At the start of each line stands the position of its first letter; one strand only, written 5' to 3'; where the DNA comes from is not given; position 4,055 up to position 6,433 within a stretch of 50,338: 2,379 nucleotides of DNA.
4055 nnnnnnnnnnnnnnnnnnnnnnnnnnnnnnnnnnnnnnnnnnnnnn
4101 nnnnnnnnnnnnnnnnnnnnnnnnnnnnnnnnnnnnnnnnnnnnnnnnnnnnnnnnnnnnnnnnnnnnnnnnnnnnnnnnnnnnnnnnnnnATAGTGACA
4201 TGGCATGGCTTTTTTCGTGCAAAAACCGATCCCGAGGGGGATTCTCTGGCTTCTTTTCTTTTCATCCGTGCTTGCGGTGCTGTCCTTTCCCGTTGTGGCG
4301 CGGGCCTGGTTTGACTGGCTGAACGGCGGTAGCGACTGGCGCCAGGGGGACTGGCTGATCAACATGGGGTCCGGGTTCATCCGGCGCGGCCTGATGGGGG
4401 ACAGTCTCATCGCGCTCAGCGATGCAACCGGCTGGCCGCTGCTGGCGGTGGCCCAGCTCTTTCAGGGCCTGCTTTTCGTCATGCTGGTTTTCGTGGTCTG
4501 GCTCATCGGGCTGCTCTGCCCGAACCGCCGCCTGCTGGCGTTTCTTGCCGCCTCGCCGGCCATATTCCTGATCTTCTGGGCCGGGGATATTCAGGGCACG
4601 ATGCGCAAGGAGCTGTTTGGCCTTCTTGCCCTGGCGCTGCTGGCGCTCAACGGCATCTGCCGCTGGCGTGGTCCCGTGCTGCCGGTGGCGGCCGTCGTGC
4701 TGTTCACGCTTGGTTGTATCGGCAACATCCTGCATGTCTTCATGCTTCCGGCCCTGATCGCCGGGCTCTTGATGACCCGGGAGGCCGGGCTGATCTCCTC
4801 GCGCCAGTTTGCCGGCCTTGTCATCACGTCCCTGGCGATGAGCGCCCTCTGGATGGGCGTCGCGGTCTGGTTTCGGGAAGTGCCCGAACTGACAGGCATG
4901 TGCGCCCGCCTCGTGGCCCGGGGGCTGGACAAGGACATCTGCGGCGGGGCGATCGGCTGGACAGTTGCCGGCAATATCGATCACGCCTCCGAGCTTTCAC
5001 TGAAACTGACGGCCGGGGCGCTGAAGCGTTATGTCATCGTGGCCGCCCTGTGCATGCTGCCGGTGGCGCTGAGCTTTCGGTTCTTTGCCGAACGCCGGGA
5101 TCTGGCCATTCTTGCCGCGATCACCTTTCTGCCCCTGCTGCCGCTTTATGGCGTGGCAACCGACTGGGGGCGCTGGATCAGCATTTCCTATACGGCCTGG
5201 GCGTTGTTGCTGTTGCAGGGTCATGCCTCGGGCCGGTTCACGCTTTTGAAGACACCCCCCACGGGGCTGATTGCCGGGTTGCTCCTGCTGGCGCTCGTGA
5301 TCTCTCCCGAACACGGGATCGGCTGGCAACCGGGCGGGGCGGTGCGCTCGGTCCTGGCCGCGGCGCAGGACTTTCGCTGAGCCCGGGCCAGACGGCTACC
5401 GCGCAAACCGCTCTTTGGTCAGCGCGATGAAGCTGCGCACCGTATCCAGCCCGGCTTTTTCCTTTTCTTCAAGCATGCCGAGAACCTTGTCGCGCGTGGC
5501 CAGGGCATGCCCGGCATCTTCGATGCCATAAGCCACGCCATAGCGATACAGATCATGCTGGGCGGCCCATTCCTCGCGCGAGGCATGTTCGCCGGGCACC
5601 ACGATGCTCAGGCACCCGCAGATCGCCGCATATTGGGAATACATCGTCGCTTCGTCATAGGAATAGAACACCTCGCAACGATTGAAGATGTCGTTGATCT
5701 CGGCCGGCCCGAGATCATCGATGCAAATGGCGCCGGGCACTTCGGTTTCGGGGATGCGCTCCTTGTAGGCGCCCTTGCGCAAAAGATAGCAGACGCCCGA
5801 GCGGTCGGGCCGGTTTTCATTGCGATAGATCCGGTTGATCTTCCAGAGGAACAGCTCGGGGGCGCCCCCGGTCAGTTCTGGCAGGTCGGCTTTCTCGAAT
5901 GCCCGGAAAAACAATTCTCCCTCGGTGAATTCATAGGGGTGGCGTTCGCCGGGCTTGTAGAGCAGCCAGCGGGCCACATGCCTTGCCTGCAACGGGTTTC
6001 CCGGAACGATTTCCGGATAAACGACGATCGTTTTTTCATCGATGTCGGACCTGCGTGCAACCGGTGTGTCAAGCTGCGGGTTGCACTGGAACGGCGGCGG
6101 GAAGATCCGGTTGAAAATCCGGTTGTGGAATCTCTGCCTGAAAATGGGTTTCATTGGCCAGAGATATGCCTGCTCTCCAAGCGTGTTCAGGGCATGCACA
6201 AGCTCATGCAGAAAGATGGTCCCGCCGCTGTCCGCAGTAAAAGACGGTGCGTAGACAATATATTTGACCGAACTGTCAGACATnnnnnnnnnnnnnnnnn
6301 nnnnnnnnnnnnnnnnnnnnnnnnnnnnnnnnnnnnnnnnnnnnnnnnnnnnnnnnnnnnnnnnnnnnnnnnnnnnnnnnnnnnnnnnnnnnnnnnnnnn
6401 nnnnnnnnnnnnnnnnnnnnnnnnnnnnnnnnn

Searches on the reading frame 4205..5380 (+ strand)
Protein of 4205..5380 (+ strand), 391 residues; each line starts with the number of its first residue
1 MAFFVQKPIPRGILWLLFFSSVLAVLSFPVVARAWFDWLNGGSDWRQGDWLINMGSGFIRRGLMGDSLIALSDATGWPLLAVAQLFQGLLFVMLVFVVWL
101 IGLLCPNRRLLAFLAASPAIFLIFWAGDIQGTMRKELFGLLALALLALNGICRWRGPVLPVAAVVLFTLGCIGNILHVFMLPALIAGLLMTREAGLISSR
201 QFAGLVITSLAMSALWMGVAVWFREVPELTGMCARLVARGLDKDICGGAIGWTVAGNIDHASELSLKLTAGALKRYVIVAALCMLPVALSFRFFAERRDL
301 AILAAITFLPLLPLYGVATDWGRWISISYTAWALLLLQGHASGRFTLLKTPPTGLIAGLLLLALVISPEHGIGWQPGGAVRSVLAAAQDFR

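Call 3: search_protein_families(library=pfam, proteins=[window:4205-5380:+], max_evalue=0.01)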
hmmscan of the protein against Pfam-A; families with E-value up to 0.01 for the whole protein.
window:4205-5380:+ (391 aa): 0 families

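Call 4: search_protein_families(library=ncbifam, proteins=[window:4205-5380:+], max_evalue=0.01)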
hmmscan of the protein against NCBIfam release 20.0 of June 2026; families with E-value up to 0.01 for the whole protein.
window:4205-5380:+ (391 aa): 0 families

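Call 25: search_protein_families(library=ncbifam, proteins=[window:4205-5380:+], max_evalue=0.1)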
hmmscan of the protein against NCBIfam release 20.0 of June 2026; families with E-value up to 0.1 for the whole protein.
window:4205-5380:+ (391 aa): 0 families

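Call 44: find_homologous_proteins(query=window:4205-5380:+, max_evalue=0.00001)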
Query window:4205-5380:+ (391 aa): 33 proteins with E <= 0.00001 among 8000 candidates.
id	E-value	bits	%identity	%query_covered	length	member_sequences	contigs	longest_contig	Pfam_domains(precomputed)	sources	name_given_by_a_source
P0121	1.2e-249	846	100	100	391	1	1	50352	-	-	-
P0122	8.0e-135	468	61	95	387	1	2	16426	-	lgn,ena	-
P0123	9.9e-135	468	57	97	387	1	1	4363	-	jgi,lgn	-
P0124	1.3e-134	468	60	96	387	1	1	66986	PF27463.1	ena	-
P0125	1.4e-134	467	59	97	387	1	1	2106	-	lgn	-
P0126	2.3e-125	437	57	96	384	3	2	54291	-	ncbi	-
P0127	1.3e-124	435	55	95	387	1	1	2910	-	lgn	-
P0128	3.9e-122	426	54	98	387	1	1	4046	-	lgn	-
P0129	6.6e-122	426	55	96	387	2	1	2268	-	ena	-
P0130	7.9e-122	426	54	96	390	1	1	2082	-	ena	-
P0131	6.5e-120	419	56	96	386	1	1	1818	PF27463.1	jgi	-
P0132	7.2e-118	412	55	93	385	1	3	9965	-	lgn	-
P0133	1.3e-114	402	53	92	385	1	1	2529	-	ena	-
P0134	1.2e-112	395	52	96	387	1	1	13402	-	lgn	-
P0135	7.6e-111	389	51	99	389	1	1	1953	-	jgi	-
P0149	5.2e-16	77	30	76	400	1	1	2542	PF27463.1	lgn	-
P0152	5.4e-7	47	28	74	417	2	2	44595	PF27463.1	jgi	jgi:hypothetical protein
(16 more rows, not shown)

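Call 48: search_protein_families(library=pfam, proteins=[P0124, P0149, P0152, window:4205-5380:+], max_evalue=1)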
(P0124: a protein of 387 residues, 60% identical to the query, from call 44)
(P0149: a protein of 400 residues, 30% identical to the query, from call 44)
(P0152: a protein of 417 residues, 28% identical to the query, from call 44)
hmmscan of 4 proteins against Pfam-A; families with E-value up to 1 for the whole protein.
P0124 (387 aa): 0 families

P0149 (400 aa): 1 family
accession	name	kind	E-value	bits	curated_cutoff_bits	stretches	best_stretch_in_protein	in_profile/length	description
PF06202.20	GDE_C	-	0.19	11.1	21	1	306-345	16-52/367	Amylo-alpha-1,6-glucosidase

P0152 (417 aa): 0 families

window:4205-5380:+ (391 aa): 0 families

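Call 54: predict_structure(alignment_id=A2)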
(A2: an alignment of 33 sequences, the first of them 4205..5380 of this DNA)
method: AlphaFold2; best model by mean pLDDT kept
length: 391 residues; sequences in the alignment: 33
mean_pLDDT: 95.1   pTM: 0.92
mean pLDDT of the five models: 95.1, 95.0, 94.9, 94.4, 94.3
residues with pLDDT >= 90: 376; 70-90: 4; 50-70: 3; < 50: 8
segments of 3 or more residues with pLDDT < 50: 1-8
pLDDT, mean of each block of 10 residues (from residue 1): 42 92 97 96 96 96 97 98 98 98 96 98 93 94 98 96 98 96 99 98 99 97 93 97 96 93 95 96 98 98 98 95 97 98 97 98 96 94 96 92
secondary structure, 60 per line:
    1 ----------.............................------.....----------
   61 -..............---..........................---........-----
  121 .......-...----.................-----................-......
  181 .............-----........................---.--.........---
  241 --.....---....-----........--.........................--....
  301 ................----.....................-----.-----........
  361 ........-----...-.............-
elements in order: H11-39 H46-50 H62-75 H79-104 H108-115 H121-127 H136-152 H158-173 H175-193 H199-222 H229-237 H243-247 H260-267 H270-293 H297-316 H321-341 H353-365 E366-368 E374-376 H378-390

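Call 59: fold_search(model_id=the predicted structure, library=pdb)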
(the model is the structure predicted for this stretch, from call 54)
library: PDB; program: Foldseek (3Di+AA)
matches with E <= 10: 351; with E <= 0.001: 0
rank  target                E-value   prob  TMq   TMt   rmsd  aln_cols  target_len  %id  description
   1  6w98_A                5.2e-03  1.00  0.43  0.17   9.2       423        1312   14  Single-Particle Cryo-EM Structure of Arabinofuranosyltransferase AftD from Mycobacteria (released 2020-05-13)
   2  9s6t_A                4.6e-02  0.98  0.34  0.30   9.8       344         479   12  Ternary cryo-EM structure of chicken ALG12 with Dol25-PP-GlcNAc2Man7, Dol25-P-Man, and Fab (released 2026-03-18)
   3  9s6r_A                7.8e-02  0.82  0.30  0.31  12.7       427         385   10  Ternary cryo-EM structure of yeast ALG3 with Dol25-PP-GlcNAc2Man5, Dol25-P-Man, and Fab (released 2026-03-18)
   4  8age_A                9.7e-02  0.90  0.38  0.26  15.1       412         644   14  Structure of yeast oligosaccharylransferase complex with acceptor peptide bound (released 2022-12-07)
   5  9s6s_A                1.0e-01  0.91  0.39  0.31  10.7       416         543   12  Ternary cryo-EM structure of human ALG9 with Dol25-PP-GlcNAc2Man6, Dol25-P-Man and Fab (released 2026-03-18)
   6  6s7t_A                1.2e-01  0.91  0.43  0.27  15.0       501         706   12  Cryo-EM structure of human oligosaccharyltransferase complex OST-B (released 2019-12-18)
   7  7oci_F                1.4e-01  0.87  0.37  0.26  15.9       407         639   15  Cryo-EM structure of yeast Ost6p containing oligosaccharyltransferase complex (released 2022-02-16)
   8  3te2_A                1.4e-01  0.14  0.12  0.16  23.2       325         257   15  Crystal structure of HSC K16S (released 2012-03-07)
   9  3te0_A                1.7e-01  0.11  0.11  0.14  22.9       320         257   14  Crystal structure of HSC K148E (released 2012-03-07)
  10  3tdo_A                1.8e-01  0.15  0.12  0.17  22.0       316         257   13  Crystal structure of HSC at pH 9.0 (released 2012-03-07)
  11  6c26_A                1.9e-01  0.85  0.40  0.27  17.2       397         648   15  The Cryo-EM structure of a eukaryotic oligosaccharyl transferase complex (released 2018-01-31)
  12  6ftg_5                2.0e-01  0.92  0.46  0.32  15.3       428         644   13  Subtomogram average of OST-containing ribosome-translocon complexes from canine rough microsomal membranes (released 2018-03-21)
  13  6ezn_F                2.1e-01  0.84  0.41  0.28  16.8       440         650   16  Cryo-EM structure of the yeast oligosaccharyltransferase (OST) complex (released 2018-01-17)
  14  6tq7_B                2.4e-01  0.12  0.14  0.16  21.7       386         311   11  Crystal structure of the Orexin-1 receptor in complex with SB-334867 (released 2020-01-01)
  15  5gmy_A                2.8e-01  0.38  0.28  0.16  17.2       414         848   14  Crystal structure of the Archaeoglobus fulgidus oligosaccharyltransferase (O29867_ARCFU) tethered with an acceptor pep (released 2017-02-01)
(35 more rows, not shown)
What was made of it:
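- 4205..5380 (+): win391: 391-aa polytopic membrane protein; tentative GT-C-like pentofuranosyltransferase. The most consistently linked partner of the UbiA gene. Best PDB hit is AftD 6w98 (E 5e-3, prob 1.0), then ALG12, ALG3, STT3, ALG9 (calls 54, 59).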

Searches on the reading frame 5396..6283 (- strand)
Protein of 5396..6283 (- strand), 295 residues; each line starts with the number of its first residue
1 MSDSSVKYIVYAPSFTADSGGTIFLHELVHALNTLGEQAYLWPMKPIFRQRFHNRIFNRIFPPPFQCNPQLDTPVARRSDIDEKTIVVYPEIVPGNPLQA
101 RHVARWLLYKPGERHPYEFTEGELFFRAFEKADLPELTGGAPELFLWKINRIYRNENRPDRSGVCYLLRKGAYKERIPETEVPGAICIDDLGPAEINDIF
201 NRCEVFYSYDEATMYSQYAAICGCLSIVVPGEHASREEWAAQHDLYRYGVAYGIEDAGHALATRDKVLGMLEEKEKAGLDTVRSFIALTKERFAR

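Call 3: search_protein_families(library=pfam, proteins=[window:5396-6283:-], max_evalue=0.01)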
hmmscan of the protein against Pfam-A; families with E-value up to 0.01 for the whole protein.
window:5396-6283:- (295 aa): 0 families

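Call 4: search_protein_families(library=ncbifam, proteins=[window:5396-6283:-], max_evalue=0.01)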
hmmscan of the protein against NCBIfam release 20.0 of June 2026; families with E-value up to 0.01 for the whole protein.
window:5396-6283:- (295 aa): 0 families

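Call 25: search_protein_families(library=ncbifam, proteins=[window:5396-6283:-], max_evalue=0.1)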
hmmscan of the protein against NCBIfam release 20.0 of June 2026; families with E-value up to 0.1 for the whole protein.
window:5396-6283:- (295 aa): 0 families

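Call 77: search_protein_representatives(protein=window:5396-6283:-)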
Query: 295 residues. Proteins with E-value up to 0.001 (for the whole library): 1953; up to 1e-10: 1087; up to 1e-30: 226. The best 150 are listed.
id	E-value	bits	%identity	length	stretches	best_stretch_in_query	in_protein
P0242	4.9e-126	436.2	63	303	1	5-293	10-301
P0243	1.2e-76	274.1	47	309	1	2-294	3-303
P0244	7.0e-72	258.4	45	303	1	5-291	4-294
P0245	8.1e-72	258.2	48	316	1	8-294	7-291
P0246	1.2e-67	244.5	44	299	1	7-293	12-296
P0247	6.1e-63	229.0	68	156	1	144-294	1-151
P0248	5.5e-62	225.9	41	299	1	6-293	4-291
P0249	1.4e-57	211.5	50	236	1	7-225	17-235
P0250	2.9e-56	207.1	42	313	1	7-293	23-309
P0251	5.3e-55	203.0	52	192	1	105-293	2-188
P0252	1.2e-54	201.8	38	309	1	3-294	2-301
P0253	2.6e-54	200.7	42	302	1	7-294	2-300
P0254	1.2e-53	198.5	41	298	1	7-293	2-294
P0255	2.1e-53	197.7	64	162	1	104-244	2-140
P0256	4.8e-53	196.5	43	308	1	5-293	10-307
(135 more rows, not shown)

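Call 79: search_solved_structures(query=A4, max_evalue=1)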
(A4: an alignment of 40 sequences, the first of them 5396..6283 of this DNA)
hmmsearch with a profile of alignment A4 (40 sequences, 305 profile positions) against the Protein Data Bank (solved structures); distinct sequences matched with E-value up to 1: 1.
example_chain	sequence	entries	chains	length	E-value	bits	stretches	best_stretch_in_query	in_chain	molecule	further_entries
6pdq_B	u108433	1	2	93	0.6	12.6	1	13-53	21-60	Ancestral Effector Caspase-3/6/7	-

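Call 80: search_protein_families(library=pfam, alignment_id=A4, max_evalue=0.01)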
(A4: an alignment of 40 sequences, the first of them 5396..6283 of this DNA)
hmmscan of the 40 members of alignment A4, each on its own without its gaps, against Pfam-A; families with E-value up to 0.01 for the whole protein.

A. member 1, window:5396-6283:- (295 aa): 0 families

B. families by the number of members that match (of 40 scanned): 0 families
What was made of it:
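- Tried and rejected: Pfam found nothing for win391 or win295 (calls 48, 80). win295 stays unassigned, and no evidence makes it the missing phosphatase.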
